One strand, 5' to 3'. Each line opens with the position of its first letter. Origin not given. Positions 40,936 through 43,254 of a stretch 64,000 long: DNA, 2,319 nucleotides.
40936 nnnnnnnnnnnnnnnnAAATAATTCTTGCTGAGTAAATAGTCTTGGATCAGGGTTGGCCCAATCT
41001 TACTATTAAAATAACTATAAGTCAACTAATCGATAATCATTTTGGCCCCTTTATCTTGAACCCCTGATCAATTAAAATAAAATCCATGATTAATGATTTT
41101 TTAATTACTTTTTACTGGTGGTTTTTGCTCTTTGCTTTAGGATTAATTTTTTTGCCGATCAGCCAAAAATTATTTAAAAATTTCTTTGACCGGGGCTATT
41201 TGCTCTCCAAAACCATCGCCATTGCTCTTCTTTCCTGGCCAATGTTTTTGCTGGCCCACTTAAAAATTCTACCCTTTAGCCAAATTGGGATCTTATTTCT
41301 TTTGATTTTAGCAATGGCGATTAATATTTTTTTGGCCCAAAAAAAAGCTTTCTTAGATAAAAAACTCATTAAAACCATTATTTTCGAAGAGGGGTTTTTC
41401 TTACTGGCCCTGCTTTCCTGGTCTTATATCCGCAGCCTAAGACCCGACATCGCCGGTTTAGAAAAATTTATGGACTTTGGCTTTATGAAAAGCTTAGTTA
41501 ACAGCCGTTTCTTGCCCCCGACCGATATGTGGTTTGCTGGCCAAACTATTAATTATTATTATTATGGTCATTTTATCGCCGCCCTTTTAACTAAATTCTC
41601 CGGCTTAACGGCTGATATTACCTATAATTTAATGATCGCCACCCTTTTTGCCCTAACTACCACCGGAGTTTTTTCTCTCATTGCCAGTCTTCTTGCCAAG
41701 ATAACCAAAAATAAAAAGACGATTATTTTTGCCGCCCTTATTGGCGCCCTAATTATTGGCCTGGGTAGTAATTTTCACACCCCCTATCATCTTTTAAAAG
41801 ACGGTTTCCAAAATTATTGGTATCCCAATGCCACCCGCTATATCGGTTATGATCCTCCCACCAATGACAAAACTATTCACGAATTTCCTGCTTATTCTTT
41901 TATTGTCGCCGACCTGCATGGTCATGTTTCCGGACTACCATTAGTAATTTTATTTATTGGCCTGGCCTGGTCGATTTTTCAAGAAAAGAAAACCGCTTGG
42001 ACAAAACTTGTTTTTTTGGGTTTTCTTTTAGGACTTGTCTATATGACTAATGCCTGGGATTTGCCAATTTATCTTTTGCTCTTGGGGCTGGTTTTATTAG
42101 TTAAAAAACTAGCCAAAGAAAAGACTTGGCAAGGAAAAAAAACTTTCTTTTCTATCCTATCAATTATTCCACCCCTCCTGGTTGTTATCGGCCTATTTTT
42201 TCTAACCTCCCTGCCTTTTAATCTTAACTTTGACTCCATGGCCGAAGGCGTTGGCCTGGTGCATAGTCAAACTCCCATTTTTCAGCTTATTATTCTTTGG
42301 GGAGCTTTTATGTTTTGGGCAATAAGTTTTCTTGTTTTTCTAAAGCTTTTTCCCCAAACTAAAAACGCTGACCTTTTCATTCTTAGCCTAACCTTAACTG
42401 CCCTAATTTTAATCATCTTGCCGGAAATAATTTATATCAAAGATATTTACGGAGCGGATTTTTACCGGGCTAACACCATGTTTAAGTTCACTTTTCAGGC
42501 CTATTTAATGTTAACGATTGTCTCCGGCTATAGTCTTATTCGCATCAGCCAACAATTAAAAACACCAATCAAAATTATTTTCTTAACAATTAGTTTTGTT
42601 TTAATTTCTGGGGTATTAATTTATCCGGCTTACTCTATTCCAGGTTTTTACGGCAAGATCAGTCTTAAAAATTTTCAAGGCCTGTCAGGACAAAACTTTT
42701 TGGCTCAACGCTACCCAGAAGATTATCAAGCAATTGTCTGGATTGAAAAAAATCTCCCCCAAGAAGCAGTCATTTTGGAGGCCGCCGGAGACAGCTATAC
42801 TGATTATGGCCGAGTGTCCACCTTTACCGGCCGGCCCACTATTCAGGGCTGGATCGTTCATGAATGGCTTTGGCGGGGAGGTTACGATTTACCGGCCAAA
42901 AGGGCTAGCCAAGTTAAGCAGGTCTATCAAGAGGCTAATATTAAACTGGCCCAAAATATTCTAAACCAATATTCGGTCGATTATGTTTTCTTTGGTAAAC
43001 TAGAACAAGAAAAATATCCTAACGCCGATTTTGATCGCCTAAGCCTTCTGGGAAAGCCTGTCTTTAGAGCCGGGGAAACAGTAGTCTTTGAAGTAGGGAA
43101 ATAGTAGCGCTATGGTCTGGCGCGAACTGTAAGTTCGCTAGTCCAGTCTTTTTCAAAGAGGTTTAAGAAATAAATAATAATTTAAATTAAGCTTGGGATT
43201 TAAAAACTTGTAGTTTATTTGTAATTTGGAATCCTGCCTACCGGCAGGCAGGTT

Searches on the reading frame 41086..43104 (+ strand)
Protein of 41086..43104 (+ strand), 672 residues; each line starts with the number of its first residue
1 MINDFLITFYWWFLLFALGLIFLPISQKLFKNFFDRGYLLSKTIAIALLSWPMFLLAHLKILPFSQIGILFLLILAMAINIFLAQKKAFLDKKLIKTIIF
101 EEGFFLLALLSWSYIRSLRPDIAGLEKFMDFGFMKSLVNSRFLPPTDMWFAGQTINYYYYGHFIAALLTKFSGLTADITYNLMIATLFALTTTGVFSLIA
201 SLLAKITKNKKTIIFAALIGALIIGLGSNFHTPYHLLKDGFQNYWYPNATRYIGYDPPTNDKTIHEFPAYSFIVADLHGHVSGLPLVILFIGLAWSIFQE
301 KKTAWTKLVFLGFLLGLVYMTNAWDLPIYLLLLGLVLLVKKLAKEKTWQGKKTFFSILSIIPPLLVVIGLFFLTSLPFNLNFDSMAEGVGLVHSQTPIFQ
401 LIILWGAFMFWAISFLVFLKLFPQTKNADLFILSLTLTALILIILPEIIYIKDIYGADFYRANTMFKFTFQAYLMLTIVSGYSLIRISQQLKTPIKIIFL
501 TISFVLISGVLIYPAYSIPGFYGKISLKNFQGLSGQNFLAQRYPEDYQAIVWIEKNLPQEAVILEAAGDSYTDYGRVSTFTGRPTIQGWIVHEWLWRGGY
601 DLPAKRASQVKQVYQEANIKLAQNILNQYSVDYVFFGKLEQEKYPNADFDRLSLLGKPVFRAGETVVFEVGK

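Call 9: search_protein_families(library=pfam, proteins=[window:41086-43104:+], max_evalue=0.001)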
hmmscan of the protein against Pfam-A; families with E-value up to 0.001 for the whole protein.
window:41086-43104:+ (672 aa): 1 family
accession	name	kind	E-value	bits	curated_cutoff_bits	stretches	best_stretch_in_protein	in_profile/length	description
PF10060.15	DUF2298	-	1.1e-101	341.7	27.8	2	48-419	1-386/488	Uncharacterized membrane protein (DUF2298)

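Call 90: search_solved_structures(query=window:41086-43104:+, max_evalue=1)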
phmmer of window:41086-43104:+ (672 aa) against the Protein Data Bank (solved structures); distinct sequences matched with E-value up to 1: 1.
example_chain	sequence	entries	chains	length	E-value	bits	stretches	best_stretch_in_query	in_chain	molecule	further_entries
6wbu_A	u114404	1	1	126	0.36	12.7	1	281-331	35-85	FKBP12 from Mycobacterium tuberculosis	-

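Call 91: search_protein_families(library=ncbifam, proteins=[window:41086-43104:+], max_evalue=0.001)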
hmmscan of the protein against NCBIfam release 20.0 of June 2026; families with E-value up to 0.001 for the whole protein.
window:41086-43104:+ (672 aa): 1 family
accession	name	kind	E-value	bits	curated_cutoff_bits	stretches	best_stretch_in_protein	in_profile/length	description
TIGR03662.1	Chlor_Arch_YYY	subfamily_domain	1.9e-151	506.2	300.25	2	5-417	2-425/727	chlor_Arch_YYY domain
